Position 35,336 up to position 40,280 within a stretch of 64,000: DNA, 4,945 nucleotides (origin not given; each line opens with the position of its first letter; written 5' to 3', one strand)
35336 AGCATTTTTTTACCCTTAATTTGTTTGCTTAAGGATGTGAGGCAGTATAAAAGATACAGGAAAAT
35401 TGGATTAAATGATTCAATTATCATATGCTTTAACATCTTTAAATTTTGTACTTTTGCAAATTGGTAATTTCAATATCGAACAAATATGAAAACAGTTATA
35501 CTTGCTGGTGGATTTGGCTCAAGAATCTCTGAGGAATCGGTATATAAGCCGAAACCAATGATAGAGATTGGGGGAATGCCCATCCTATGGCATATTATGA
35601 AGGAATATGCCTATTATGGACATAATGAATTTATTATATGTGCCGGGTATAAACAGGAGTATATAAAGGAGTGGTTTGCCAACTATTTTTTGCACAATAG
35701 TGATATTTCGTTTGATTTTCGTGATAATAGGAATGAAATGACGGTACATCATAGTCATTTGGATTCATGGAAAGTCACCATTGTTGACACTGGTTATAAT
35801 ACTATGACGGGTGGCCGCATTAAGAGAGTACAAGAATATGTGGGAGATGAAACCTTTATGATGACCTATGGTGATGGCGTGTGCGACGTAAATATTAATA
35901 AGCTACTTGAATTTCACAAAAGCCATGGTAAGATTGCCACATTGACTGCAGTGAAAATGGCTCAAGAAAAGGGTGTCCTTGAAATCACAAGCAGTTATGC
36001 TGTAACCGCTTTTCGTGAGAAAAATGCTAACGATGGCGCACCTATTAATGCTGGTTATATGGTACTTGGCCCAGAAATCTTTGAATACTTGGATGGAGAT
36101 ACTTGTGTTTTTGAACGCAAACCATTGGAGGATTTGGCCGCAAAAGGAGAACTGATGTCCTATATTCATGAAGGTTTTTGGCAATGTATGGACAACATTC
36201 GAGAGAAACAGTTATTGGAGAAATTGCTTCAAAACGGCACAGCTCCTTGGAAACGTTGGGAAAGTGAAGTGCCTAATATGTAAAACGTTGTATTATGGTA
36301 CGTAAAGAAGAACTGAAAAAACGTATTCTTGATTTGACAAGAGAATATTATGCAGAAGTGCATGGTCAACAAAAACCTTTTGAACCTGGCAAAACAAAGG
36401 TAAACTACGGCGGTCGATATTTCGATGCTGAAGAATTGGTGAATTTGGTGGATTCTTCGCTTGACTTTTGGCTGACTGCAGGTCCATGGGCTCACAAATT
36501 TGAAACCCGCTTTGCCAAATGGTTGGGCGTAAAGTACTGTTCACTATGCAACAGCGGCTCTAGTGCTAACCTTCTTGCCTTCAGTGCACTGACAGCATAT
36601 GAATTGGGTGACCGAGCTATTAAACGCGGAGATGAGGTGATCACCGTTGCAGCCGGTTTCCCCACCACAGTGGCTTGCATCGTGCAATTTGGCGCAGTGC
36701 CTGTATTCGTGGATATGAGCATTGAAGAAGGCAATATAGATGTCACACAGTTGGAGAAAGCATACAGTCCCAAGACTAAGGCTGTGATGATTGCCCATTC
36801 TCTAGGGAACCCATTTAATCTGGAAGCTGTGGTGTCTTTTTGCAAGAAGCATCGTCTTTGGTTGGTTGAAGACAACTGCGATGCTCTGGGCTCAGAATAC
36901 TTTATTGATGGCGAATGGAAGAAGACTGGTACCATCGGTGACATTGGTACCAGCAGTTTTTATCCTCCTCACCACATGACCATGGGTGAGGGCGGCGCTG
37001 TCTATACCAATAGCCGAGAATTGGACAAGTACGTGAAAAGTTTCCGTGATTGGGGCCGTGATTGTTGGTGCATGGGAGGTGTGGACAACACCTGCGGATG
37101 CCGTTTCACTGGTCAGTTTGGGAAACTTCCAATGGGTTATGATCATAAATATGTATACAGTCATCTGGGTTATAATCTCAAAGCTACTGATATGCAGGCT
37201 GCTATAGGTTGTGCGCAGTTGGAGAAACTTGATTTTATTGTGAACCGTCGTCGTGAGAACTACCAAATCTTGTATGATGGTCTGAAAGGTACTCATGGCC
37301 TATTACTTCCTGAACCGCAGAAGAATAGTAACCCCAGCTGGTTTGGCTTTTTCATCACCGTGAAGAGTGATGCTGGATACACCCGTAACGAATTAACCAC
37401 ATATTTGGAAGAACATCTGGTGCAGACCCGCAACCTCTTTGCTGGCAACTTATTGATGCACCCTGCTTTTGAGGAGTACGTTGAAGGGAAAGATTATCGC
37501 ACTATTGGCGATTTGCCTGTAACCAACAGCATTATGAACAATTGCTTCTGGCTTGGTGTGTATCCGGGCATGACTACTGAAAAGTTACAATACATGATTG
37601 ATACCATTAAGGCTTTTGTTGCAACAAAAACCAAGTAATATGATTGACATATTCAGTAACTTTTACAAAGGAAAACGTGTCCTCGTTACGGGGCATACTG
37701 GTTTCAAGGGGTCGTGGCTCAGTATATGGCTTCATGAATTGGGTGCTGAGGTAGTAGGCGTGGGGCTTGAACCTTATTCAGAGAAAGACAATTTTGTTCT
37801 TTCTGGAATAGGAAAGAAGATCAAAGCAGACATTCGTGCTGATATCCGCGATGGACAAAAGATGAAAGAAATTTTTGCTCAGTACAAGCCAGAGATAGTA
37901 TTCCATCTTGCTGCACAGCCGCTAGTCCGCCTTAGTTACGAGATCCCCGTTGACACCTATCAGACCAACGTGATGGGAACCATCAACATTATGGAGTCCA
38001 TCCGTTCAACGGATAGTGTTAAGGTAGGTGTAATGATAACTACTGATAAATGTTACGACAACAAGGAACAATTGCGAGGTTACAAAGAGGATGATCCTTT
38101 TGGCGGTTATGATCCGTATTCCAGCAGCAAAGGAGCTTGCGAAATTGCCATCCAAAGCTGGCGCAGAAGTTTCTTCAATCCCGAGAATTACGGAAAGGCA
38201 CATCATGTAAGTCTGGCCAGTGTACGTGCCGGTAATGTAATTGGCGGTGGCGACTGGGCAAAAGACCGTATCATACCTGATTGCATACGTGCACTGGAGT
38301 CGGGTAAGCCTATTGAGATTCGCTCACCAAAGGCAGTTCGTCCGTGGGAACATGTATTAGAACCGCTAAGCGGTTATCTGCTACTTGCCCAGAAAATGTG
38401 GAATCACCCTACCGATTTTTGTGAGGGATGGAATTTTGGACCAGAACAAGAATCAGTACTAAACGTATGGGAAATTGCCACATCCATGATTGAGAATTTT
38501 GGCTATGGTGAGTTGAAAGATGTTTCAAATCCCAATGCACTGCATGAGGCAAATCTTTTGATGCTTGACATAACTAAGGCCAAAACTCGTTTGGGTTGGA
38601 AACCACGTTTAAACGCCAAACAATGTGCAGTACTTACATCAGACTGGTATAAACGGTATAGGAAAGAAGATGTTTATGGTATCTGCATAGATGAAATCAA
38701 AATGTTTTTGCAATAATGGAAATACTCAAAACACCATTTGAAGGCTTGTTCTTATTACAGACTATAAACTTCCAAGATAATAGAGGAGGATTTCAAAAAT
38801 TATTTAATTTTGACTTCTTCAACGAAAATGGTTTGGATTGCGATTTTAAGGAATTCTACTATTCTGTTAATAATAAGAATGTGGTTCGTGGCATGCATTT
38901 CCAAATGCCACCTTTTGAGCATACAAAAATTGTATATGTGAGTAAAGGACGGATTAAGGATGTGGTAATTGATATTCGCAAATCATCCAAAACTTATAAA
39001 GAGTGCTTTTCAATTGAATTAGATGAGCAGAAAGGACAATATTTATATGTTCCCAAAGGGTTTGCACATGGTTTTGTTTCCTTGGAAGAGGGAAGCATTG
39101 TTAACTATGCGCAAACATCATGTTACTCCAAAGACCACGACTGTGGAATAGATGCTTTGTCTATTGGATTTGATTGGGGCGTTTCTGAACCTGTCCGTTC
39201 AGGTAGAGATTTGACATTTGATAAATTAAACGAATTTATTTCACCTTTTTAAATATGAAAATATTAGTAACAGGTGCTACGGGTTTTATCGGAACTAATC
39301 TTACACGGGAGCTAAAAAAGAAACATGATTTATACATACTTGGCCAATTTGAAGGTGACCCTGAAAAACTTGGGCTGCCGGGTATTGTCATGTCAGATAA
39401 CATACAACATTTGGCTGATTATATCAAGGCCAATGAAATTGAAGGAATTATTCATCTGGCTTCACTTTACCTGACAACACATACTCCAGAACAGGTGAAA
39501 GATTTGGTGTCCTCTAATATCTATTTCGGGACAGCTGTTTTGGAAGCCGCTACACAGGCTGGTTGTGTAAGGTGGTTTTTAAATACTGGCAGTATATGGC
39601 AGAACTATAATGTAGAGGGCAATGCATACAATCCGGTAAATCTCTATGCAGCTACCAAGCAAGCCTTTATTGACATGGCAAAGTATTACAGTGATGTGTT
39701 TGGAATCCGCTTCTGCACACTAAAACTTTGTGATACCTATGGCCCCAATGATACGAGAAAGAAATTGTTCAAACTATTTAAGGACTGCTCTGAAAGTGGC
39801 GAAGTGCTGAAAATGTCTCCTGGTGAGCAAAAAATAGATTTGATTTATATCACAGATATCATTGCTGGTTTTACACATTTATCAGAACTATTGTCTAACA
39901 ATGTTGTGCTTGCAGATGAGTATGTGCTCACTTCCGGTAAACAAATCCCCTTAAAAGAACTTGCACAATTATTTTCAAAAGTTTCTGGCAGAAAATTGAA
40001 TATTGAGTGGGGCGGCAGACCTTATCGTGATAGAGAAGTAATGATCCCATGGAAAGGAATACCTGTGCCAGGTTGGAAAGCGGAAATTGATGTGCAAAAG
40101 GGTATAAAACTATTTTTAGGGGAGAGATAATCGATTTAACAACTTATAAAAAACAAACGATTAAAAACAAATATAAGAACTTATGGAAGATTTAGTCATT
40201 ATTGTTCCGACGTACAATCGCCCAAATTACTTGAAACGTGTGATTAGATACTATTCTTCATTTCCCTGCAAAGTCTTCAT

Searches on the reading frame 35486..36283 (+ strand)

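Call 74: search_protein_families(library=pfam, proteins=[window:35486-36283:+], max_evalue=0.001)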
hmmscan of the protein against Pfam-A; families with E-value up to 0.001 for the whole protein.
window:35486-36283:+ (265 aa): 2 families
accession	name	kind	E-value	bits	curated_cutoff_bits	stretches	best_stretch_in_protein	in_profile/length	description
PF00483.29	NTP_transferase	-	1.7e-14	54.4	21.2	1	2-202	1-188/245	Nucleotidyl transferase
PF12804.13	NTP_transf_3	-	1.2e-06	29.2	27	1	4-59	2-52/160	MobA-like NTP transferase domain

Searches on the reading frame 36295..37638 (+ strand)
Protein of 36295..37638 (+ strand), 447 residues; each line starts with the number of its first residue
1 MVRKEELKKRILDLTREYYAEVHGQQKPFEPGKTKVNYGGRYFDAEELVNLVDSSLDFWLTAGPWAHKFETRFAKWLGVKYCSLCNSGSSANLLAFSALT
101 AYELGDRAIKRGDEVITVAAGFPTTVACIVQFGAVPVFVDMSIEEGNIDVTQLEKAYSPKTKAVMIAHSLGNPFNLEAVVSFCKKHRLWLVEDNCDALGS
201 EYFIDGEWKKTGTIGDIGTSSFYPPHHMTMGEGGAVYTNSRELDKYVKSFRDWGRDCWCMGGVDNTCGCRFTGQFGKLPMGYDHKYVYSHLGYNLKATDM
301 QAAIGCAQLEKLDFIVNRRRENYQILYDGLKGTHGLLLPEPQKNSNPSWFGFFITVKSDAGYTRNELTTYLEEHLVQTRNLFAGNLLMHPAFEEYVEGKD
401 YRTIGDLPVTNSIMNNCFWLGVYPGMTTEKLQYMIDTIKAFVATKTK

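Call 74: search_protein_families(library=pfam, proteins=[window:36295-37638:+], max_evalue=0.001)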
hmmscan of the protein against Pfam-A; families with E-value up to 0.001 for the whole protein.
window:36295-37638:+ (447 aa): 5 families
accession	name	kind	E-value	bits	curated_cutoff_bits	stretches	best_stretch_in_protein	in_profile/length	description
PF01041.23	DegT_DnrJ_EryC1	-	3.2e-90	303.4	19.8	1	46-438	5-359/360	DegT/DnrJ/EryC1/StrS aminotransferase family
PF00266.25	Aminotran_5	-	6.2e-06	25.9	21.5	1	99-200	76-182/371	Aminotransferase class-V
PF01212.27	Beta_elim_lyase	-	6.3e-06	26.2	27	1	64-198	32-173/288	Beta-eliminating lyase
PF01053.26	Cys_Met_Meta_PP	-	5.3e-05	22.4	27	1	62-195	50-175/381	Cys/Met metabolism PLP-dependent enzyme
PF00155.27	Aminotran_1_2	-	0.00021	21.1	19.7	1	67-193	45-185/361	Aminotransferase class I and II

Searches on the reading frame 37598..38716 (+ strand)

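Call 74: search_protein_families(library=pfam, proteins=[window:37598-38716:+], max_evalue=0.001)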
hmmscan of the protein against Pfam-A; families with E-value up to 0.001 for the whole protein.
window:37598-38716:+ (372 aa): 5 families
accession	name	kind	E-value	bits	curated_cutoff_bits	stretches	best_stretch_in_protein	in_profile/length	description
PF16363.11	GDP_Man_Dehyd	-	2e-34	120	27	1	29-342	1-327/332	GDP-mannose 4,6 dehydratase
PF01370.27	Epimerase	-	1.6e-31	110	20.9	1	28-266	1-227/240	NAD dependent epimerase/dehydratase family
PF02719.21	Polysacc_synt_2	-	3.5e-15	56.4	20.2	1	73-153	50-132/293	Polysaccharide biosynthesis protein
PF04321.23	RmlD_sub_bind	-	4e-09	36.4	27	1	27-187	2-138/287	RmlD substrate binding domain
PF00148.24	Oxidored_nitro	-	5.3e-05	22.7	28.6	1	14-102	262-347/399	Nitrogenase component 1 type Oxidoreductase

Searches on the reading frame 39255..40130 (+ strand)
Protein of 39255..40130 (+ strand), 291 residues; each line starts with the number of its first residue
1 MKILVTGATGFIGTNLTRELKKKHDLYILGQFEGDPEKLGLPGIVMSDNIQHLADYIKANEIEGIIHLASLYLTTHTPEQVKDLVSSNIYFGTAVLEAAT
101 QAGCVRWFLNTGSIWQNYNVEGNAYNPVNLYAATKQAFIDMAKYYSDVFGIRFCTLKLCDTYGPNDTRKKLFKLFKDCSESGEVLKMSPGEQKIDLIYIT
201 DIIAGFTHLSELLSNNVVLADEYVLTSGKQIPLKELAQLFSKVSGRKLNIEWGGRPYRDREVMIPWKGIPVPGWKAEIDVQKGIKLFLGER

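Call 74: search_protein_families(library=pfam, proteins=[window:39255-40130:+], max_evalue=0.001)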
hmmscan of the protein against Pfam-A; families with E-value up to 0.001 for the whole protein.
window:39255-40130:+ (291 aa): 6 families
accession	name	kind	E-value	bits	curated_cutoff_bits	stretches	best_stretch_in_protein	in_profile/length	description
PF01370.27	Epimerase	-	1.1e-29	104.1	20.9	1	3-211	1-226/240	NAD dependent epimerase/dehydratase family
PF16363.11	GDP_Man_Dehyd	-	4e-12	46.7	27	1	51-245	65-267/332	GDP-mannose 4,6 dehydratase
PF05368.20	NmrA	-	0.00018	21.7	27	0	87-250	82-240/298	NmrA-like family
PF04321.23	RmlD_sub_bind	-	0.00023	20.8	27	1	1-136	1-130/287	RmlD substrate binding domain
PF02719.21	Polysacc_synt_2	-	0.0006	19.5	20.2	0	3-106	1-122/293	Polysaccharide biosynthesis protein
PF08659.16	KR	-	0.00089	19.7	22.6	0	47-123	65-146/180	KR domain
